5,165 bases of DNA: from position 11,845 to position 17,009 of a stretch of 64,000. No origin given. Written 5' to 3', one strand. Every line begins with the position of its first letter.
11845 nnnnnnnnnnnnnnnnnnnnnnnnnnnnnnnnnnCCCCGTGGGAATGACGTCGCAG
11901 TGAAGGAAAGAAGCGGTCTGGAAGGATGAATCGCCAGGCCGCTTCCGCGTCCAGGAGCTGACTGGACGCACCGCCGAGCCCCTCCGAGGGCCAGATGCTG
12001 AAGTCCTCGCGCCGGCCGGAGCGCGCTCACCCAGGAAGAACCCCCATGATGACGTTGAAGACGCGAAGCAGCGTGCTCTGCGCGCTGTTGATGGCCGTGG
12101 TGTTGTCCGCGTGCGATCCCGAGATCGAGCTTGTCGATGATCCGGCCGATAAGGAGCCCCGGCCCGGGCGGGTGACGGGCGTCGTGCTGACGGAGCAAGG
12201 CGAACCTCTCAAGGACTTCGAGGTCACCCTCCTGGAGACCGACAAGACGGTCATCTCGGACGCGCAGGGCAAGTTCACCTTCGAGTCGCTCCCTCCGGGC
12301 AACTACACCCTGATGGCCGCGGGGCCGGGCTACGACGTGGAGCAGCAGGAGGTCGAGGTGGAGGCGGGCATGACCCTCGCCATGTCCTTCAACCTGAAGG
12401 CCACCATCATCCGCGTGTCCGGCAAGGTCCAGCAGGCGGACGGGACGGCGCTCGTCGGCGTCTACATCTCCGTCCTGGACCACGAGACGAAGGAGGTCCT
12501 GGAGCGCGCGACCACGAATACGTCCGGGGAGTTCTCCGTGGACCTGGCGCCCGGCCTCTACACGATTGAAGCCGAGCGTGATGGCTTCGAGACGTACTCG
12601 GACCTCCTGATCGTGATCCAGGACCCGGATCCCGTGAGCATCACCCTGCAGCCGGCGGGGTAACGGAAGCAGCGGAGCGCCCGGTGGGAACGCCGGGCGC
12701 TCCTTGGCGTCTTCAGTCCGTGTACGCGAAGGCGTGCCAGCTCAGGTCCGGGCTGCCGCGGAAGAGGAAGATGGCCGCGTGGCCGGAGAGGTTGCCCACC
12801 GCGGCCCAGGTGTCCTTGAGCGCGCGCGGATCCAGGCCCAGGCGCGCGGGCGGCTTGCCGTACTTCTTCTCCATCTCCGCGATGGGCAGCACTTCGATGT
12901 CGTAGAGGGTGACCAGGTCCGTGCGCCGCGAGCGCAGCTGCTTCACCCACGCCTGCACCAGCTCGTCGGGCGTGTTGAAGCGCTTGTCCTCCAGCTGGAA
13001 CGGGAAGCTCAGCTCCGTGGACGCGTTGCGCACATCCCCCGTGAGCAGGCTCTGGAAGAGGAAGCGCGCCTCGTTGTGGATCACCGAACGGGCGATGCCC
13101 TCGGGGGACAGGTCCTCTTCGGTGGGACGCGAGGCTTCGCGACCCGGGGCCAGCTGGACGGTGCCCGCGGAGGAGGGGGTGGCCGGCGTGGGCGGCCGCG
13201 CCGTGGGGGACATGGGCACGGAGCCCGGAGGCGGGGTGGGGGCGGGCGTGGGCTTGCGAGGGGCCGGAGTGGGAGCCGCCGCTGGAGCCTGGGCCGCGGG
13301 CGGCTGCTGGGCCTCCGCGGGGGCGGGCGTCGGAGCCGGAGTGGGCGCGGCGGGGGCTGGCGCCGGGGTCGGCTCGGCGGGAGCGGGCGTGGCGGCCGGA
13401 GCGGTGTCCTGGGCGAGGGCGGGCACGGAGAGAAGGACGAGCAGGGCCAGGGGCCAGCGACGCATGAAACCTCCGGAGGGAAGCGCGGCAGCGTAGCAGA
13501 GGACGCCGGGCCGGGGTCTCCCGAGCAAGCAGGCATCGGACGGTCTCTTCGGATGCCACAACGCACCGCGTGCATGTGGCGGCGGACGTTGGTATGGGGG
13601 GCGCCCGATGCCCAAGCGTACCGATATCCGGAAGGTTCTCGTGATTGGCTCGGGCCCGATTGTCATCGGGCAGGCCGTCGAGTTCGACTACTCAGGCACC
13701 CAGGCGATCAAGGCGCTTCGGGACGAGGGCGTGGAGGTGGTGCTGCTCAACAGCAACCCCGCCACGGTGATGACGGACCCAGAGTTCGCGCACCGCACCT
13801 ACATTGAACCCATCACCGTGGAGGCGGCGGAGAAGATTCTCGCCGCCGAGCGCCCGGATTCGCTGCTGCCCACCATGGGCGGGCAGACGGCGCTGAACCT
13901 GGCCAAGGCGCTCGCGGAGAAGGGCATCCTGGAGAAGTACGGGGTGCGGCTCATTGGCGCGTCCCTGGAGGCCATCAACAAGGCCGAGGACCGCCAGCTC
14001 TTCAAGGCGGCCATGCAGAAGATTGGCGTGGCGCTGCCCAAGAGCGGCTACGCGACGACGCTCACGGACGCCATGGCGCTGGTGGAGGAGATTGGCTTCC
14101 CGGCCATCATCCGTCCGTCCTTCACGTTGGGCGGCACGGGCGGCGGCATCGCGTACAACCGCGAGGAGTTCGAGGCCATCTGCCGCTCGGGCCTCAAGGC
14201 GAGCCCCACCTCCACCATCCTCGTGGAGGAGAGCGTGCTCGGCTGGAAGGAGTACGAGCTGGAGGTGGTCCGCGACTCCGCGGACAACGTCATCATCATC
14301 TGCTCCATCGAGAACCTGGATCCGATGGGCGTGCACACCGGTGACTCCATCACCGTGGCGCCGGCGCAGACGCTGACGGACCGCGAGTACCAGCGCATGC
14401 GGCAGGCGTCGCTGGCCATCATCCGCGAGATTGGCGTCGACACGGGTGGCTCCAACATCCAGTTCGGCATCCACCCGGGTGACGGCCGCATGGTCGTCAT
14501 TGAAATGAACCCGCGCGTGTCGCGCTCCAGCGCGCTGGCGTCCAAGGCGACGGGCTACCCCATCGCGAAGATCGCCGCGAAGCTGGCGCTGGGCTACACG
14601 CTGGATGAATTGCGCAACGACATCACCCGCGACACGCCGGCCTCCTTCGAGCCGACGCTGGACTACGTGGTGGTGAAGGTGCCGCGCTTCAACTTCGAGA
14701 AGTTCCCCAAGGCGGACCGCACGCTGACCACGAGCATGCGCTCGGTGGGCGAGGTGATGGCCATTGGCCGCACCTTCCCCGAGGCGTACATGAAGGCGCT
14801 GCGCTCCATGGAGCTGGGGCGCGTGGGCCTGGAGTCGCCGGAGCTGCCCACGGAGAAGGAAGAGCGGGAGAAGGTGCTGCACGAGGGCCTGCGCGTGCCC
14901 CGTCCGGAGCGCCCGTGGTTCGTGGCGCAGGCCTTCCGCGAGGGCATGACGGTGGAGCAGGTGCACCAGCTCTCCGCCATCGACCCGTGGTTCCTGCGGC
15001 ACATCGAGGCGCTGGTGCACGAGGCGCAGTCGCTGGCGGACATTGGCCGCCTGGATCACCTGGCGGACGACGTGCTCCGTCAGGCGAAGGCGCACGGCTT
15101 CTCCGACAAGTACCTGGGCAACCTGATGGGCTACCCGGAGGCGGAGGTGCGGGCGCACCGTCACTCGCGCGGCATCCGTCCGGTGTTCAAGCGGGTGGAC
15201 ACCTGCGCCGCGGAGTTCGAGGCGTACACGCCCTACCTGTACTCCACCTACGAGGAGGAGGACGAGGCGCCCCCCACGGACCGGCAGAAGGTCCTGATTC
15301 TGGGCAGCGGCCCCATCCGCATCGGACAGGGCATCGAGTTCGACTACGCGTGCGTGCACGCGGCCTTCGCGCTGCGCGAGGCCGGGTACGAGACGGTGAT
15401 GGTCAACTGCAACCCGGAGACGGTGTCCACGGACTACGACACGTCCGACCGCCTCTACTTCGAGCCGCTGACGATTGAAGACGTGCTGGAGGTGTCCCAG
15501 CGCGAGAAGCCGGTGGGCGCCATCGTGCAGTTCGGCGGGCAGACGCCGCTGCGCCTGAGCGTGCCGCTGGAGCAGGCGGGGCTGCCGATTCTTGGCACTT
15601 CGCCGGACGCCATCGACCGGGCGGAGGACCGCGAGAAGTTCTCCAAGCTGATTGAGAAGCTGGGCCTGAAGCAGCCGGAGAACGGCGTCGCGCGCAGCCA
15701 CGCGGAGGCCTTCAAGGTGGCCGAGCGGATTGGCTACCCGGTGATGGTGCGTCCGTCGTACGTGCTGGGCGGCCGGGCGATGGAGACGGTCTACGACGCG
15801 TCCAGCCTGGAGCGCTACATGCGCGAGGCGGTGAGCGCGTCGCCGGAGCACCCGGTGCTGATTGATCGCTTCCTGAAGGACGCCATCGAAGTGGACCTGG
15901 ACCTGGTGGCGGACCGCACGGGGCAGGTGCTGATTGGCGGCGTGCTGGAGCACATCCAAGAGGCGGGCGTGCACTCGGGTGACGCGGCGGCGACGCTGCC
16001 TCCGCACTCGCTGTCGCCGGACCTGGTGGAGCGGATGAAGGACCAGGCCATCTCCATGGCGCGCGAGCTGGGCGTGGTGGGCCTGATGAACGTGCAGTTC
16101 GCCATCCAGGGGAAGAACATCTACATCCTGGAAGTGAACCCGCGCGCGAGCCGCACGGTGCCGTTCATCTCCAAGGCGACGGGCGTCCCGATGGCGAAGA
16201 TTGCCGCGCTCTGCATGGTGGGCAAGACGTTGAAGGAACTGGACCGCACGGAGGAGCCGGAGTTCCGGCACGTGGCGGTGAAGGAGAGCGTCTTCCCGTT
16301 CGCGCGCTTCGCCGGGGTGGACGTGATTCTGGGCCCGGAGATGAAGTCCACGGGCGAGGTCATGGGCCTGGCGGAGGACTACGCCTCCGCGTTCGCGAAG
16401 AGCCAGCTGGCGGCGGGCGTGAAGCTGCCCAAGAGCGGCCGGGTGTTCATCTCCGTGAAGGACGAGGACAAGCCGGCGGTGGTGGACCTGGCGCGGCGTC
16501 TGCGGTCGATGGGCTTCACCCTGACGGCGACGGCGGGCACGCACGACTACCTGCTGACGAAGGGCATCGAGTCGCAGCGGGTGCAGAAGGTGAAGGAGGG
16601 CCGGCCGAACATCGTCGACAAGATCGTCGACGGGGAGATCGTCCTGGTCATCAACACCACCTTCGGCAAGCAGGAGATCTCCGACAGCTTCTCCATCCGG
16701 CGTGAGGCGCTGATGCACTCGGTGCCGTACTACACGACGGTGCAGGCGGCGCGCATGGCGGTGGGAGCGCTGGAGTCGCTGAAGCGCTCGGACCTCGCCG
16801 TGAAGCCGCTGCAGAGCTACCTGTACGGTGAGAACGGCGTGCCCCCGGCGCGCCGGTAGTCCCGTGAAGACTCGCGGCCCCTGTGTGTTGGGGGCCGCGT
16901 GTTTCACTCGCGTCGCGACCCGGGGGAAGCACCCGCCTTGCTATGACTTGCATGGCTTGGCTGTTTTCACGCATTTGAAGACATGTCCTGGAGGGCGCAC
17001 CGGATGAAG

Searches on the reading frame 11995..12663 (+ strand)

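Call 9: search_protein_families(library=pfam, proteins=[window:11995-12663:+], max_evalue=0.01)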
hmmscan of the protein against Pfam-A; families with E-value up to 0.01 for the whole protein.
window:11995-12663:+ (222 aa): 22 families
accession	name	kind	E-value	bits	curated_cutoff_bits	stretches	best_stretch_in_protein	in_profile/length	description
PF13620.12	CarboxypepD_reg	-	1.6e-32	112.1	32.3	2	60-134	2-81/82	Carboxypeptidase regulatory-like domain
PF13715.12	CarbopepD_reg_2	-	1.4e-18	67.1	32.2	2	60-137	1-79/88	CarboxypepD_reg-like domain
PF17802.7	SpaA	-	4.2e-14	52.9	23.1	2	67-123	11-77/91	Prealbumin-like fold domain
PF17210.9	SdrD_B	-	1.2e-08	35.6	29.7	1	72-115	24-72/112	SdrD B-like domain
PF09430.16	EMC7_beta-sandw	-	6.9e-07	29.9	26.6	1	72-127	7-61/122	ER membrane protein complex subunit 7, beta-sandwich domain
PF23193.1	NOMO_3rd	-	1.5e-05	25.5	27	1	85-121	61-94/120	NOMO third transthyretin-like domain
PF14686.12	fn3_3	-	1.7e-05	24.9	24.4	1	89-127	32-72/75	Polysaccharide lyase family 4, domain II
PF23194.1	NOMO_5th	-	3.3e-05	24.6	27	1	141-220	2-83/89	NOMO fifth transthyretin-like domain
PF25020.1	TTR_TEN1-4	-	6.4e-05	23.2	27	0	141-204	9-70/86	Teneurin TTR-like domain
PF08308.17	PEGA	-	0.00013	22.2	20.8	0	97-136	30-69/71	PEGA domain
PF11974.14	bMG3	-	0.00021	21.7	34.9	0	148-183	23-57/103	Bacterial alpha-2-macroglobulin MG3 domain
PF22902.2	NOMO1-like_9th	-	0.00021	21.4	27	0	152-198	12-60/75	BOS complex subunit NOMO1-like, beta sandwich domain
PF07495.19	Y_Y_Y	-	0.00036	20.8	26.6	1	84-109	20-45/65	Y_Y_Y domain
PF10670.15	DUF4198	-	0.00044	20.9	34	0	43-108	133-205/209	Domain of unknown function (DUF4198)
PF20598.4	DUF6795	-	0.00069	20.3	27.4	0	64-98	4-45/103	Domain of unknown function (DUF6795)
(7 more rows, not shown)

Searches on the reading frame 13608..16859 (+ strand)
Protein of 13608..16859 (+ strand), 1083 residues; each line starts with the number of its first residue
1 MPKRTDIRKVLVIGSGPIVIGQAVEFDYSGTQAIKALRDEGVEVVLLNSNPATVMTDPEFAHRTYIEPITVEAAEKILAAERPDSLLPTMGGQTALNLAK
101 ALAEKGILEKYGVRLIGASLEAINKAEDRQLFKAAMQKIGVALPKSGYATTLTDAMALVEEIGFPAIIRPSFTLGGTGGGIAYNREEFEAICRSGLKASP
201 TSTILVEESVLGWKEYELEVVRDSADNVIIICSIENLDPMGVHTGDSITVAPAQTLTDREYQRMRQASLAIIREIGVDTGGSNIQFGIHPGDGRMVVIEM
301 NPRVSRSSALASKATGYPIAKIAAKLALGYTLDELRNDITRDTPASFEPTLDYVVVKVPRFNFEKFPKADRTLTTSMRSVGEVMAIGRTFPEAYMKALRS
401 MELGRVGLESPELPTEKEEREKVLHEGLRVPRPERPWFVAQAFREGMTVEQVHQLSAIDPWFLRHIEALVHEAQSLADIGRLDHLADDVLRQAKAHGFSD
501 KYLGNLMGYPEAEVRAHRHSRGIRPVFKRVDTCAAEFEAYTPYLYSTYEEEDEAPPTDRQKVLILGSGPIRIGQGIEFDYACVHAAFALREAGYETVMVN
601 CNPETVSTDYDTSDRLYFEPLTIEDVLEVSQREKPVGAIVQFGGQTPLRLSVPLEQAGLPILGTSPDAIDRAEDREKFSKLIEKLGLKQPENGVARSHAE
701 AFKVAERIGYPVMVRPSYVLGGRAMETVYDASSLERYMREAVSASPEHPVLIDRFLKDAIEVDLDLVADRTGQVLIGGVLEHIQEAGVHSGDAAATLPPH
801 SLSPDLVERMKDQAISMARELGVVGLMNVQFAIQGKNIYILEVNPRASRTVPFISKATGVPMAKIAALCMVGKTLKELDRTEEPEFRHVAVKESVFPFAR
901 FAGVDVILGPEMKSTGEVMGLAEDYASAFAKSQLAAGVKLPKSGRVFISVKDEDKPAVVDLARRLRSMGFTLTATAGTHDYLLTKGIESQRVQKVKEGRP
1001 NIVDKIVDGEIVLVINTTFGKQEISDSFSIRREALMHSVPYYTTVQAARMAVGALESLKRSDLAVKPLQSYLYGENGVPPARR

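Call 9: search_protein_families(library=pfam, proteins=[window:13608-16859:+], max_evalue=0.01)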
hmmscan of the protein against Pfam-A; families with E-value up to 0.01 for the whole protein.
window:13608-16859:+ (1083 aa): 12 families
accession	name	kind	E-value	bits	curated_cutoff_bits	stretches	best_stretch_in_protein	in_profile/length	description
PF02786.22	CPSase_L_D2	-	1.4e-113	378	19.8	2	128-334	1-210/211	Carbamoyl-phosphate synthase L chain, ATP binding domain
PF25596.1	CPSase_L_D1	-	2e-98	324.8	27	2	559-670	2-117/118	Carbamoyl phosphate synthase preATP-grasp domain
PF02787.25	CPSase_L_D3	-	8.3e-25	87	26.6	1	428-506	3-79/80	Carbamoyl-phosphate synthetase large chain, oligomerisation domain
PF02142.27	MGS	-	1.6e-22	79.8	24.1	1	958-1043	2-94/94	MGS-like domain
PF02222.28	ATP-grasp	-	1.7e-17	64.1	27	2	681-847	2-163/179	ATP-grasp domain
PF07478.18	Dala_Dala_lig_C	-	6.4e-11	42.6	24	1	700-845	27-174/204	D-ala D-ala ligase C-terminus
PF15632.11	ATPgrasp_Ter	-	9.4e-11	42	29.1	1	812-876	51-112/131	ATP-grasp in the biosynthetic pathway with Ter operon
PF02655.19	ATP-grasp_3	-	1.9e-08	35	23.2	1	673-847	2-157/160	ATP-grasp domain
PF13535.11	ATP-grasp_4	-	8.3e-06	25.9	27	0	163-303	2-151/160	ATP-grasp domain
PF13549.11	ATP-grasp_5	-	2.5e-05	24.2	27.6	0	678-714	15-51/221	ATP-grasp domain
PF08443.16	RimK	-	5.1e-05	23.4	21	0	672-864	1-182/188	RimK-like ATP-grasp domain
PF08442.15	ATP-grasp_2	-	0.0025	17.9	29.5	0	680-723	9-53/202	ATP-grasp domain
